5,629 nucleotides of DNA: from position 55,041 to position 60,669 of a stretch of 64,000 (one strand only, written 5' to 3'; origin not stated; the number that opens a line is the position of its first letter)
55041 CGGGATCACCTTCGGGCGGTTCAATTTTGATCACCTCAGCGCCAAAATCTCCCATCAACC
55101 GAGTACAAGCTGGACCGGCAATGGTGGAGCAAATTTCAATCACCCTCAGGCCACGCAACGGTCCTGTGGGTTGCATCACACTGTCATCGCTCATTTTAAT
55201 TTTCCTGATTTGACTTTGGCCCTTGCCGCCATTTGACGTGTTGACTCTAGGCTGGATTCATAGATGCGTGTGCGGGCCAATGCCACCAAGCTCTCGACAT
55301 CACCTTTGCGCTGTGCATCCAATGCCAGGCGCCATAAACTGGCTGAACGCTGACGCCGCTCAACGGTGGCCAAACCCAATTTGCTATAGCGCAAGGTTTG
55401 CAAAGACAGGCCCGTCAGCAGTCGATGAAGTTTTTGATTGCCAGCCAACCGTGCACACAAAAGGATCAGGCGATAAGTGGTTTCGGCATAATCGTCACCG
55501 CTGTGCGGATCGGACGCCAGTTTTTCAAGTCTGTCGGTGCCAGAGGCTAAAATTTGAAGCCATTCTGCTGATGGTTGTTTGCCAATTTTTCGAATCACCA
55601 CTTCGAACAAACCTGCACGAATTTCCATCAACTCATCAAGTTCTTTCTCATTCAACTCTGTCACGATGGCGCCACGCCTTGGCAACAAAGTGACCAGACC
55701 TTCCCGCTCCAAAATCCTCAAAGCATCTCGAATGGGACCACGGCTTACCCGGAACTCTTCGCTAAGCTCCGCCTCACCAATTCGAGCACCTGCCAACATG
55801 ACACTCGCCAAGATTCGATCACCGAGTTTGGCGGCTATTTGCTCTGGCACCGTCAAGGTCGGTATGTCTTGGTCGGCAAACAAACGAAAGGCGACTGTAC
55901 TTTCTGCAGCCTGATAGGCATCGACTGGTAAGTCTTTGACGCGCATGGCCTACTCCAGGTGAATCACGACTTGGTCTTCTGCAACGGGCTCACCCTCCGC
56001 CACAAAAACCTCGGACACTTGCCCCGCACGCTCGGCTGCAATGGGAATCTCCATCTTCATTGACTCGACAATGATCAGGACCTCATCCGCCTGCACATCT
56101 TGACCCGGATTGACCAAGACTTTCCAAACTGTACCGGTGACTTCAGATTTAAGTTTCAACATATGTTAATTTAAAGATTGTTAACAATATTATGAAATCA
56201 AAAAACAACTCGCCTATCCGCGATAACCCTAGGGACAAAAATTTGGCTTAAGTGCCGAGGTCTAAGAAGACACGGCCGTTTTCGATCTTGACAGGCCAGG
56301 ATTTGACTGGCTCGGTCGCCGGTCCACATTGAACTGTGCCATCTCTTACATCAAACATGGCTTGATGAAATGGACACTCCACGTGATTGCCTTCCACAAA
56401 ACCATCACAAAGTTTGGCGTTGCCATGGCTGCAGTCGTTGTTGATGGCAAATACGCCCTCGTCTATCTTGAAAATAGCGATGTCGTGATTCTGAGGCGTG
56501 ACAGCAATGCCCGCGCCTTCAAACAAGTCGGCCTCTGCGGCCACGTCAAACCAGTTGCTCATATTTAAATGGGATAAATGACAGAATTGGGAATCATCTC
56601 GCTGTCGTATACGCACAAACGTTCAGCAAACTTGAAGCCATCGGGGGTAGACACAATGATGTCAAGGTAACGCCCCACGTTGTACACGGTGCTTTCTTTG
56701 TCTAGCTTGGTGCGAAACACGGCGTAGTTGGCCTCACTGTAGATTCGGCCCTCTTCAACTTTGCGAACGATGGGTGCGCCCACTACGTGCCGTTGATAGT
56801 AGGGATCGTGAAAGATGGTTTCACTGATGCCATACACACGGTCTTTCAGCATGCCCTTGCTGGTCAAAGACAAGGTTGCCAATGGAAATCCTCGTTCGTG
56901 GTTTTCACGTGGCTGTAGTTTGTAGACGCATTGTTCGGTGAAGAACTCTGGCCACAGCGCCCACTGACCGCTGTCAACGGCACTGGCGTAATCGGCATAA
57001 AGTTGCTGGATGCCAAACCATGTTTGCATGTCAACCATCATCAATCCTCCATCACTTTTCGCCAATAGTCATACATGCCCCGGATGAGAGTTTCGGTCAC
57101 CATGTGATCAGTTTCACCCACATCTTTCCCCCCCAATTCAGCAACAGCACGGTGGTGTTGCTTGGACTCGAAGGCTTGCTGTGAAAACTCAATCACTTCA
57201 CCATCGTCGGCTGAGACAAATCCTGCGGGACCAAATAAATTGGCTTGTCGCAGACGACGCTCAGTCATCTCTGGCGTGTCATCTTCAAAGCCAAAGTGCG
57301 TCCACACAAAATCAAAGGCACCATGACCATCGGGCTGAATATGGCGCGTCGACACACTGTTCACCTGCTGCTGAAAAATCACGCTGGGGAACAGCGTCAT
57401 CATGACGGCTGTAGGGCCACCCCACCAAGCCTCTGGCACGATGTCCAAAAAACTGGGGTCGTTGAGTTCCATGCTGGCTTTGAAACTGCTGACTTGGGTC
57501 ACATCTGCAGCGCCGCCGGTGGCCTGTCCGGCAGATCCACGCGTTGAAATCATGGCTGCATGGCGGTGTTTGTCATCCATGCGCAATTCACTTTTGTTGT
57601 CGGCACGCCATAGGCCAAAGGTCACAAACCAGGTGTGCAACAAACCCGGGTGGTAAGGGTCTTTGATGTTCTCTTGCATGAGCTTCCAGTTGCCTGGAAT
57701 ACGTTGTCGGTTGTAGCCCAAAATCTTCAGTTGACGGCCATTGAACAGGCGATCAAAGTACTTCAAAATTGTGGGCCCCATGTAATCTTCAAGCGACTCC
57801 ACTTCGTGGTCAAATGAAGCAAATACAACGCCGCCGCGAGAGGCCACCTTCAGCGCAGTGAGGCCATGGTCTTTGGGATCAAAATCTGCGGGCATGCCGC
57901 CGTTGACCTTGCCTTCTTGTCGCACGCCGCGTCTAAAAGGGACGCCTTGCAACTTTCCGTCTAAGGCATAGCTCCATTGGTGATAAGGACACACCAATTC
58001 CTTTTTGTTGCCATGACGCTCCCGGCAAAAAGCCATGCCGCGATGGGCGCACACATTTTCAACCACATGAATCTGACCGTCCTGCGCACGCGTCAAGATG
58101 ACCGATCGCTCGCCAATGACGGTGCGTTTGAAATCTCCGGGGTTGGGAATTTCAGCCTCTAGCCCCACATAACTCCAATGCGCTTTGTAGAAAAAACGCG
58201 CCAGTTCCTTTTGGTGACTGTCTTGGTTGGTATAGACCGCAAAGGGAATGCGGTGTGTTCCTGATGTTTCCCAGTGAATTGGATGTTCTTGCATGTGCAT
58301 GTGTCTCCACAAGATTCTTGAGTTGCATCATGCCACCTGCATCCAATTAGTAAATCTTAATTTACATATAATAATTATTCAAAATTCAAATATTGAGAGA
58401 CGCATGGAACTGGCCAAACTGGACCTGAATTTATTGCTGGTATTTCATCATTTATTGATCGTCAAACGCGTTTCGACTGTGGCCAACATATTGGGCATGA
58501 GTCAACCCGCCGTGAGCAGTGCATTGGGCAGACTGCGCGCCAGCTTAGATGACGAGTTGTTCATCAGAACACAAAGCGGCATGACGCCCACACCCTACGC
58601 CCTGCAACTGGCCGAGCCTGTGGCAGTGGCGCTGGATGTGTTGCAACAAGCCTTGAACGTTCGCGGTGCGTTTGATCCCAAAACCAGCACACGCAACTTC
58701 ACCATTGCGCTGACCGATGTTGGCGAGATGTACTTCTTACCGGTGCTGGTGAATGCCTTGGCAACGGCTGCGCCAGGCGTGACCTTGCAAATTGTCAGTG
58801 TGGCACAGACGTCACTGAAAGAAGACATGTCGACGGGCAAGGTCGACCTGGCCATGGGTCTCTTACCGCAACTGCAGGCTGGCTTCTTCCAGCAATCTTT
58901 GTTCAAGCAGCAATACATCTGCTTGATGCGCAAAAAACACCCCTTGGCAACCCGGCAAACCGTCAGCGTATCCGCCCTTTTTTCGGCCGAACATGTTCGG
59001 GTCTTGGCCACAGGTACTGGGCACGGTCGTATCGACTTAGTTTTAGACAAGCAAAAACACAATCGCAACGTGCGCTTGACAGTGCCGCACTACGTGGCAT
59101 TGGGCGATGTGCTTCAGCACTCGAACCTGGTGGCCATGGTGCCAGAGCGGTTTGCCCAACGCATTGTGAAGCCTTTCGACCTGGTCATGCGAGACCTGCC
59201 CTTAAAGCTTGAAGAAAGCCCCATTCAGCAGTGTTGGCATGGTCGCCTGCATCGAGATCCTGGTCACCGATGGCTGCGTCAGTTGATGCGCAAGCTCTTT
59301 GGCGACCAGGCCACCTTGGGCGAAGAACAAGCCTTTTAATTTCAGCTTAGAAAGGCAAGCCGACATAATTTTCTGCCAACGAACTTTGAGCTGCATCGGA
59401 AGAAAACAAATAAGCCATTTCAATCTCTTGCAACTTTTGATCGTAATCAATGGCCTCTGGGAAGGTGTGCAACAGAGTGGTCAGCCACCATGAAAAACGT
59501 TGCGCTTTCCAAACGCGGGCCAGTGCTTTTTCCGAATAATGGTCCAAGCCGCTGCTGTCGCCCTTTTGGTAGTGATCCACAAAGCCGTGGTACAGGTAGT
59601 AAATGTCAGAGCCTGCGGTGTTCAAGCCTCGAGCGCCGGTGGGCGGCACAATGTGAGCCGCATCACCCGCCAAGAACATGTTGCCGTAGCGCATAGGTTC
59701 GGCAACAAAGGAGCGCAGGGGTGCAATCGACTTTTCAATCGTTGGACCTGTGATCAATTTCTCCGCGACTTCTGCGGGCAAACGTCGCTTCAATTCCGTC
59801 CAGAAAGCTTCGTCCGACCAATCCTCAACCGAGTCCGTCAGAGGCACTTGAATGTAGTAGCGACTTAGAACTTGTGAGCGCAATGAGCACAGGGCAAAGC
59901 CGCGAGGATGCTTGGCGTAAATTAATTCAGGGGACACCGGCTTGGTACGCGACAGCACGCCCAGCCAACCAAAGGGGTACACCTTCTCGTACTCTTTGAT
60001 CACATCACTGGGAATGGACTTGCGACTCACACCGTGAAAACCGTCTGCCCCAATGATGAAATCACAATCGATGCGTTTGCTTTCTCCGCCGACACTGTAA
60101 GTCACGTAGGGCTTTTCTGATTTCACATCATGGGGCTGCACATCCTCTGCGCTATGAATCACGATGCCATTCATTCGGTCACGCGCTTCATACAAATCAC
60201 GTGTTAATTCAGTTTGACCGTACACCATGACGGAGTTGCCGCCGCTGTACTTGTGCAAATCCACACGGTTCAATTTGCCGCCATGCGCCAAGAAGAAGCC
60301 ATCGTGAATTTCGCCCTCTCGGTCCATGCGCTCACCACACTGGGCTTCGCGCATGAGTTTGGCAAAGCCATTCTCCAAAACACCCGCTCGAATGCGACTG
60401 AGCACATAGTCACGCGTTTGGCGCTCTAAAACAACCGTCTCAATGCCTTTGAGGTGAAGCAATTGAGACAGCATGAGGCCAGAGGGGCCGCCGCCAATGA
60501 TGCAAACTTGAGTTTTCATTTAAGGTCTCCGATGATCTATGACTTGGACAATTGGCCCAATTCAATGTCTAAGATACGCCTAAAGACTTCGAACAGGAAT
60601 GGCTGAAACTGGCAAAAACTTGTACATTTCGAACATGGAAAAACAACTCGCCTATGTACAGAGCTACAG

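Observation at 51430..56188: Biotin-dependent operon with carrier and carboxyltransferase but no biotin carboxylase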

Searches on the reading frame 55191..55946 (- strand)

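Call 3: search_protein_families(library=pfam, proteins=[window:55191-55946:-])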
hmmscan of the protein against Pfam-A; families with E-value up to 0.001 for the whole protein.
window:55191-55946:- (251 aa): 4 families
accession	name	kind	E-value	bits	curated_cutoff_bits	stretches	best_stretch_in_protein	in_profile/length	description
PF00392.27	GntR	-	4.8e-15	55.4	27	1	35-95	3-64/64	Bacterial regulatory proteins, gntR family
PF07729.17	FCD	-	8.2e-09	36.4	24.3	1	105-226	1-121/125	FCD domain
PF14502.12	HTH_41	-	2.9e-05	23.8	25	1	55-92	5-42/48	Helix-turn-helix domain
PF13412.12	HTH_24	-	0.00093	19.2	21.9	0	54-86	16-48/48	Winged helix-turn-helix DNA-binding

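Call 5: search_protein_families(library=ncbifam, proteins=[window:55191-55946:-], max_evalue=0.00001)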
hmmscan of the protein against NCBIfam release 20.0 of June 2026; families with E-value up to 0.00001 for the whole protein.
window:55191-55946:- (251 aa): 4 families
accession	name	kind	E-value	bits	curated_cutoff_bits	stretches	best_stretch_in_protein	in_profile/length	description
TIGR03338.1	phnR_burk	equivalog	1.9e-23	83.2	271.5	1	36-231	15-209/212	phosphonate utilization associated transcriptional regulator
TIGR02018.2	his_ut_repres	equivalog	3.2e-07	30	220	1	35-111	2-77/226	histidine utilization transcriptional repressor HutC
NF008576.0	PRK11534.1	equivalog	1.1e-06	28.5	218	1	48-144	23-119/225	DNA-binding transcriptional regulator CsiR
NF008504.0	PRK11414.1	equivalog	2.6e-06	27.3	225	1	34-136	13-115/221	GntR family transcriptional regulator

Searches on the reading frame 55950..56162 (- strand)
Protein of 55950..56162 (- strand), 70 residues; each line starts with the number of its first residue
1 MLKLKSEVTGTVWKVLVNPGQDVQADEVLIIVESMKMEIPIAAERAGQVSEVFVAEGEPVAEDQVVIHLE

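Call 3: search_protein_families(library=pfam, proteins=[window:55950-56162:-])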
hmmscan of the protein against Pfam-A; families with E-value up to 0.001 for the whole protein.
window:55950-56162:- (70 aa): 4 families
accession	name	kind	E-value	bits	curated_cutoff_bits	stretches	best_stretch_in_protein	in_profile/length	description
PF00364.28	Biotin_lipoyl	-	9.3e-18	64.3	22.1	1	8-68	13-72/73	Biotin-requiring enzyme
PF13533.13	Biotin_lipoyl_2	-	2.1e-05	24.7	29.8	0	40-65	2-27/32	Biotin-lipoyl like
PF16576.10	HlyD_D23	-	0.00049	19.9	30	0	3-34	110-141/214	Barrel-sandwich domain of CusB or HlyD membrane-fusion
PF13437.12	HlyD_3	-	0.00086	20.5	22.2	0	4-33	2-31/106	HlyD family secretion protein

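Call 5: search_protein_families(library=ncbifam, proteins=[window:55950-56162:-], max_evalue=0.00001)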
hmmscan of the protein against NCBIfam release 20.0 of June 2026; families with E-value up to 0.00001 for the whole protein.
window:55950-56162:- (70 aa): 18 families
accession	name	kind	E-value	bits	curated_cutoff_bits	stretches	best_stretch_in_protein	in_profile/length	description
NF006079.0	PRK08225.1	equivalog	1.9e-21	75.9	95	1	1-70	1-70/70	acetyl-CoA carboxylase biotin carboxyl carrier protein subunit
NF004547.1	PRK05889.1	equivalog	2.1e-18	66.3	75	1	4-66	5-67/71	biotin/lipoyl-binding carrier protein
TIGR02712.1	urea_carbox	equivalog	2.5e-16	58.6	1303.85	1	3-69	1134-1200/1201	urea carboxylase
NF006761.0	PRK09282.1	domain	2.3e-15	56.1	402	1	3-69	523-589/591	pyruvate carboxylase subunit B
NF010643.0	PRK14040.1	subfamily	2.9e-15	55.8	892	1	4-69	529-594/595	oxaloacetate decarboxylase subunit alpha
TIGR01108.1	oadA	equivalog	1.6e-14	53.3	756.5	1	4-65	520-581/582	sodium-extruding oxaloacetate decarboxylase subunit alpha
NF009554.0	PRK12999.1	equivalog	5e-14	51.1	965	1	6-70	1082-1146/1147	pyruvate carboxylase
NF005117.0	PRK06549.1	equivalog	1.3e-13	51.6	159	1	5-67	65-127/130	acetyl-CoA carboxylase biotin carboxyl carrier protein subunit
TIGR01235.1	pyruv_carbox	equivalog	2.8e-12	45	1114.45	1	5-70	1078-1143/1143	pyruvate carboxylase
NF004173.0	PRK05641.1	equivalog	9.1e-11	42.5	199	1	8-69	91-152/153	putative acetyl-CoA carboxylase biotin carboxyl carrier protein subunit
TIGR00531.1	BCCP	equivalog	3.2e-10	40.7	115.2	1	16-69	101-154/156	acetyl-CoA carboxylase biotin carboxyl carrier protein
NF005457.0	PRK07051.1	equivalog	2.6e-09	37.1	87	1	16-70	25-79/80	acetyl-CoA carboxylase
NF047903.1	MmDecMmdC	equivalog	3.8e-08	33.8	200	1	4-64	66-126/132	methylmalonyl-CoA decarboxylase subunit gamma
NF004309.0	PRK05704.1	equivalog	7.8e-08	32.1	449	1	9-68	16-75/408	2-oxoglutarate dehydrogenase complex dihydrolipoyllysine-residue succinyltransferase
NF010645.0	PRK14042.1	equivalog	1.4e-07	30.6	1182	1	8-70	532-594/596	pyruvate carboxylase subunit B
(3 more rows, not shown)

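Call 45: search_solved_structures(query=window:55950-56162:-, max_evalue=0.000001)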
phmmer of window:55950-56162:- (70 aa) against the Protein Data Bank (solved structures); distinct sequences matched with E-value up to 0.000001: 17.
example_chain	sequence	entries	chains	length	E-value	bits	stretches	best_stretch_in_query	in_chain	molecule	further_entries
1z6h_A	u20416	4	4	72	1.6e-11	47.2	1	7-69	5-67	Biotin/Lipoyl Attachment Protein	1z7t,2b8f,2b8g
6roh_A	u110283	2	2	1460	1.3e-09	41.2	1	7-62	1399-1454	Probable phospholipid-transporting ATPase DRS2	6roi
6roj_A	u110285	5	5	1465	1.4e-09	41.1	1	7-62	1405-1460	Probable phospholipid-transporting ATPase DRS2,Oxaloacetate decarboxylase alpha chain | Probable phospholipid-transporting ATPase DRS2,Probable phospholipid-tra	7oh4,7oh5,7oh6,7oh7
3u9s_A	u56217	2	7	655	4.5e-09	39.5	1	5-69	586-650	Methylcrotonyl-CoA carboxylase, alpha-subunit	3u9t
6ybp_G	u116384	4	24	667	2e-08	37.4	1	8-68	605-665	Propionyl-CoA carboxylase alpha subunit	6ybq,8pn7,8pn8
7b9k_A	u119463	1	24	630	2e-08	37.4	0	12-66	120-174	Dihydrolipoyllysine-residue acetyltransferase component of pyruvate dehydrogenase complex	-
1dcz_A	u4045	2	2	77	1.1e-07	35.1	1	6-67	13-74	TRANSCARBOXYLASE 1.3S SUBUNIT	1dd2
1o78_A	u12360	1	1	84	1.2e-07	34.9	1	6-66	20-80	BIOTIN CARBOXYL CARRIER PROTEIN OF METHYLMALONYL-COA CARBOXYL-TRANSFERASE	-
8f41_I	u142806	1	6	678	2.3e-07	34.1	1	3-66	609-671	3-methylcrotonyl-CoA carboxylase, alpha-subunit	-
8f3d_H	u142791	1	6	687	2.3e-07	34.1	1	3-66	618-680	3-methylcrotonyl-CoA carboxylase alpha-subunit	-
5gu8_A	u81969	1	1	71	2.9e-07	33.8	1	7-69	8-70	149aa long hypothetical methylmalonyl-CoA decarboxylase gamma chain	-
2d5d_A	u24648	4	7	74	3.3e-07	33.6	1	7-69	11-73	methylmalonyl-CoA decarboxylase gamma chain | 149aa long hypothetical methylmalonyl-CoA decarboxylase gamma chain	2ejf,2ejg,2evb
2qf7_A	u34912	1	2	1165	3.9e-07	33.4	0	8-61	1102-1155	Pyruvate carboxylase protein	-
3tw6_A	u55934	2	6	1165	4.1e-07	33.3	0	8-61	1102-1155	Pyruvate carboxylase protein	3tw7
5gua_A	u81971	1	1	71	5.3e-07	33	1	7-69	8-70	149aa long hypothetical methylmalonyl-CoA decarboxylase gamma chain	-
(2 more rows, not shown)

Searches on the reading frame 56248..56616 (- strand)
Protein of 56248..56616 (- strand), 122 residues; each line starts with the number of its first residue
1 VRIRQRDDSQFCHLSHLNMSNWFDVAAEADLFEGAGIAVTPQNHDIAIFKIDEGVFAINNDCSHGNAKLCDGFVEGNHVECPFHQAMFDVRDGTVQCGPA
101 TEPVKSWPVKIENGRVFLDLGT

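Call 3: search_protein_families(library=pfam, proteins=[window:56248-56616:-])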
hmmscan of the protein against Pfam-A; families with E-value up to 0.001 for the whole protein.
window:56248-56616:- (122 aa): 2 families
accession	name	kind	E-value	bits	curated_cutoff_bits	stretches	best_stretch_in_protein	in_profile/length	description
PF00355.32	Rieske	-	3.4e-18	65.8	20.3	1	21-108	1-88/88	Rieske [2Fe-2S] domain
PF13806.12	Rieske_2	-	3.2e-14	53.2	27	1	21-117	1-102/104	Rieske-like [2Fe-2S] domain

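Call 56: search_protein_families(library=ncbifam, proteins=[window:56248-56616:-], max_evalue=1e-8)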
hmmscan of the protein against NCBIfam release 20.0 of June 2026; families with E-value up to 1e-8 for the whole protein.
window:56248-56616:- (122 aa): 6 families
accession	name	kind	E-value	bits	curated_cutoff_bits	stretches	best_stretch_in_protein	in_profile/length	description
NF041683.1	ant_diox_AndAb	equivalog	3.2e-31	107.5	150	1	21-118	1-98/100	anthranilate 1,2-dioxygenase ferredoxin subunit AndAb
NF007422.0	PRK09965.1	equivalog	1.4e-29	102.2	113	1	23-121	4-101/106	bifunctional 3-phenylpropionate/cinnamic acid dioxygenase ferredoxin subunit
NF042948.2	3PPDioc_HcaC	equivalog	2e-26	92.3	150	1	25-120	6-102/105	3-phenylpropionate/cinnamic acid dioxygenase ferredoxin subunit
TIGR02378.1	nirD_assim_sml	equivalog_domain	3.1e-17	62.6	74.65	1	21-119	1-104/105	nitrite reductase small subunit NirD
TIGR02377.1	MocE_fam_FeS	subfamily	5.1e-16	58.5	136.15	1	41-120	21-101/101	MocE family 2Fe-2S type ferredoxin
NF052579.1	BetMthstMoxSdmAMthl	equivalog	9.8e-09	34.6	600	0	20-90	16-87/351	4beta-methylsterol monooxygenase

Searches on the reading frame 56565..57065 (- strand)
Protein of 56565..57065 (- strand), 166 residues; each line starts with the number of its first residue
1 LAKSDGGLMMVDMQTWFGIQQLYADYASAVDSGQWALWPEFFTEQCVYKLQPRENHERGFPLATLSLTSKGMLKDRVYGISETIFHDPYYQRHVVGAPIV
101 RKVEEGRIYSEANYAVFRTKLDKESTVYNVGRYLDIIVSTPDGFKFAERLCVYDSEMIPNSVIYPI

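Call 3: search_protein_families(library=pfam, proteins=[window:56565-57065:-])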
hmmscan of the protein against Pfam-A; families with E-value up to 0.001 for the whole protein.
window:56565-57065:- (166 aa): 2 families
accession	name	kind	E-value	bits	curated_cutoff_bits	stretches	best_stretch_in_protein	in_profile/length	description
PF13577.12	SnoaL_4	-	3.1e-11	43.8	24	1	19-149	9-125/126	SnoaL-like domain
PF00866.24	Ring_hydroxyl_B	-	8.7e-10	39.3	27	1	27-159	3-143/144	Ring hydroxylating beta subunit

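Call 56: search_protein_families(library=ncbifam, proteins=[window:56565-57065:-], max_evalue=1e-8)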
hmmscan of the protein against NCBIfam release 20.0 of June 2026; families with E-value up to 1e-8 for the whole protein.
window:56565-57065:- (166 aa): 1 family
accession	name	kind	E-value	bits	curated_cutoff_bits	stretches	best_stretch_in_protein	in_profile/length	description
NF041685.1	ant_diox_AndAd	equivalog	1.3e-37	128.8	230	1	12-166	1-155/155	anthranilate 1,2-dioxygenase small subunit AndAd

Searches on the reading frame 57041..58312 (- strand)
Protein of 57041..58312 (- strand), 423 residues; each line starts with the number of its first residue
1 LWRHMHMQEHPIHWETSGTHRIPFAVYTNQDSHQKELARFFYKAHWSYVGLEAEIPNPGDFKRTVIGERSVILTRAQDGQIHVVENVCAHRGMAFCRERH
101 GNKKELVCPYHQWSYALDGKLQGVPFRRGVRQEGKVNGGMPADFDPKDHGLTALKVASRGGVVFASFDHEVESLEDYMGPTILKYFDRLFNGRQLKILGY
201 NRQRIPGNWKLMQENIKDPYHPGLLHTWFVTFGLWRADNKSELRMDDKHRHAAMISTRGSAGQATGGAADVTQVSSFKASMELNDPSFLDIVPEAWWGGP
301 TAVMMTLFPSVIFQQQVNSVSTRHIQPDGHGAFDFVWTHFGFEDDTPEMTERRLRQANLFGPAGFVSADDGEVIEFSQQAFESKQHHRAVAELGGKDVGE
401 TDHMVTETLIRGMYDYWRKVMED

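Call 3: search_protein_families(library=pfam, proteins=[window:57041-58312:-])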
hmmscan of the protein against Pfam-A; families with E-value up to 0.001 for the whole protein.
window:57041-58312:- (423 aa): 2 families
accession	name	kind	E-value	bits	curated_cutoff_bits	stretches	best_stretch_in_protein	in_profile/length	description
PF00355.32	Rieske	-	2.3e-18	66.3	20.3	1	45-129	1-83/88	Rieske [2Fe-2S] domain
PF00848.25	Ring_hydroxyl_A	-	3.7e-15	56.8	24.9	1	204-422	13-207/208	Ring hydroxylating alpha subunit (catalytic domain)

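Call 56: search_protein_families(library=ncbifam, proteins=[window:57041-58312:-], max_evalue=1e-8)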
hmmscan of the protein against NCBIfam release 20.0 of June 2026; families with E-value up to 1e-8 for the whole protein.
window:57041-58312:- (423 aa): 6 families
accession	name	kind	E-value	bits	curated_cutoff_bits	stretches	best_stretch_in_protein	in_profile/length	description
NF041684.1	ant_diox_AndAc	equivalog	5.6e-115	384.3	750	1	8-422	9-417/418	anthranilate 1,2-dioxygenase large subunit AndAc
NF042946.1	3PPDioc_HcaE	equivalog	7.5e-38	130.7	830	1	21-247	15-235/450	3-phenylpropionate/cinnamic acid dioxygenase subunit alpha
NF058607.1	GlBtMonoOxGbcA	equivalog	7.9e-36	123.4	670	1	18-250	29-245/420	glycine betaine monooxygenase oxygenase subunit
TIGR03229.1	benzo_1_2_benA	equivalog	3.3e-32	111.9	780.95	1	17-232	11-221/433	benzoate 1,2-dioxygenase large subunit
TIGR03228.1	anthran_1_2_A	equivalog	2.2e-31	109.1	671.9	1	17-236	11-223/438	anthranilate 1,2-dioxygenase large subunit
NF052579.1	BetMthstMoxSdmAMthl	equivalog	7.7e-09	35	600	0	45-125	17-95/351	4beta-methylsterol monooxygenase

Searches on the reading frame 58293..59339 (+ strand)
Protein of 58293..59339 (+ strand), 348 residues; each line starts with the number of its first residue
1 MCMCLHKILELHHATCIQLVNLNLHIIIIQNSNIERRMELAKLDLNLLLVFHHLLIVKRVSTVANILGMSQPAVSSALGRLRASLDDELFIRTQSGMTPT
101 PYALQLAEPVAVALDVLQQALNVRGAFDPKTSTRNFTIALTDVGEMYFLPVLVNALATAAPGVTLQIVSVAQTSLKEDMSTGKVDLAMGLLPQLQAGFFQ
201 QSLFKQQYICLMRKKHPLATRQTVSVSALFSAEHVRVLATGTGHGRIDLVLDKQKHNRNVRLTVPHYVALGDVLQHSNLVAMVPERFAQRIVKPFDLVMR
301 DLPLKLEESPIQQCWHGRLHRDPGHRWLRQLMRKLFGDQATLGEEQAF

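Call 3: search_protein_families(library=pfam, proteins=[window:58293-59339:+])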
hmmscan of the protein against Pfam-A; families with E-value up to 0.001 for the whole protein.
window:58293-59339:+ (348 aa): 2 families
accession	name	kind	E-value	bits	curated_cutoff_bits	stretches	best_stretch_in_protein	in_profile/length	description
PF03466.25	LysR_substrate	-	3e-25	89.3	28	1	135-335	7-207/209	LysR substrate binding domain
PF00126.33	HTH_1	-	2.3e-12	47.1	26.6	1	45-103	1-59/60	Bacterial regulatory helix-turn-helix protein, lysR family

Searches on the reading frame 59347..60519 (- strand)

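Call 56: search_protein_families(library=ncbifam, proteins=[window:59347-60519:-], max_evalue=1e-8)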
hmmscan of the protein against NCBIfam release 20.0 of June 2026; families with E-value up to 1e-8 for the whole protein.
window:59347-60519:- (390 aa): 27 families (the best 25 are shown)
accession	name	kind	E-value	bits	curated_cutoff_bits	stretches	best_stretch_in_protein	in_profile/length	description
TIGR02360.1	pbenz_hydroxyl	equivalog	2.3e-207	688.4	538.7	1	1-390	1-390/390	4-hydroxybenzoate 3-monooxygenase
NF006091.0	PRK08243.1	subfamily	2.8e-180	599.3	351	1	1-390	1-390/393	4-hydroxybenzoate 3-monooxygenase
NF004829.0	PRK06183.1-3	subfamily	4.6e-22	78.4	390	1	2-299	8-308/520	bifunctional 3-(3-hydroxy-phenyl)propionate/3-hydroxycinnamic acid hydroxylase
NF004831.0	PRK06183.1-5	equivalog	1.1e-18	67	546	1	2-302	8-304/568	bifunctional 3-(3-hydroxy-phenyl)propionate/3-hydroxycinnamic acid hydroxylase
NF004780.0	PRK06126.1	subfamily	1.3e-18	66.6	445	0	2-38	8-44/552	hypothetical protein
NF033145.1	rif_monoox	equivalog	4.8e-17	62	800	1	4-306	2-296/472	rifampin monooxygenase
TIGR01988.1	Ubi-OHases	subfamily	1.8e-16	60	224.65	1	5-341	2-336/387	ubiquinone biosynthesis hydroxylase, UbiH/UbiF/VisC/COQ6 family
NF004832.0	PRK06184.1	subfamily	2.9e-16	59.3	476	1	2-331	6-336/506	hypothetical protein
NF006092.0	PRK08244.1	equivalog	3.8e-16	58.8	644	1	1-303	1-296/494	monooxygenase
NF005303.0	PRK06834.1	subfamily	7.8e-13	47.8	625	1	2-305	3-291/488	hypothetical protein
NF006002.0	PRK08132.1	subfamily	8.8e-13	47.5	416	0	2-169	25-193/552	FAD-dependent oxidoreductase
NF005691.0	PRK07494.1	equivalog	4.8e-12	45.1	459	0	108-328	117-331/404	UbiH/UbiF family hydroxylase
TIGR02032.1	GG-red-SF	subfamily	5.5e-12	46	158.8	0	5-177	3-161/297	geranylgeranyl reductase family protein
NF004828.0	PRK06183.1-2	equivalog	7.6e-12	44.3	853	0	108-303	119-306/568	bifunctional 3-(3-hydroxy-phenyl)propionate/3-hydroxycinnamic acid hydroxylase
NF005612.0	PRK07364.1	equivalog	1.1e-11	43.8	487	0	2-167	18-185/415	FAD-dependent hydroxylase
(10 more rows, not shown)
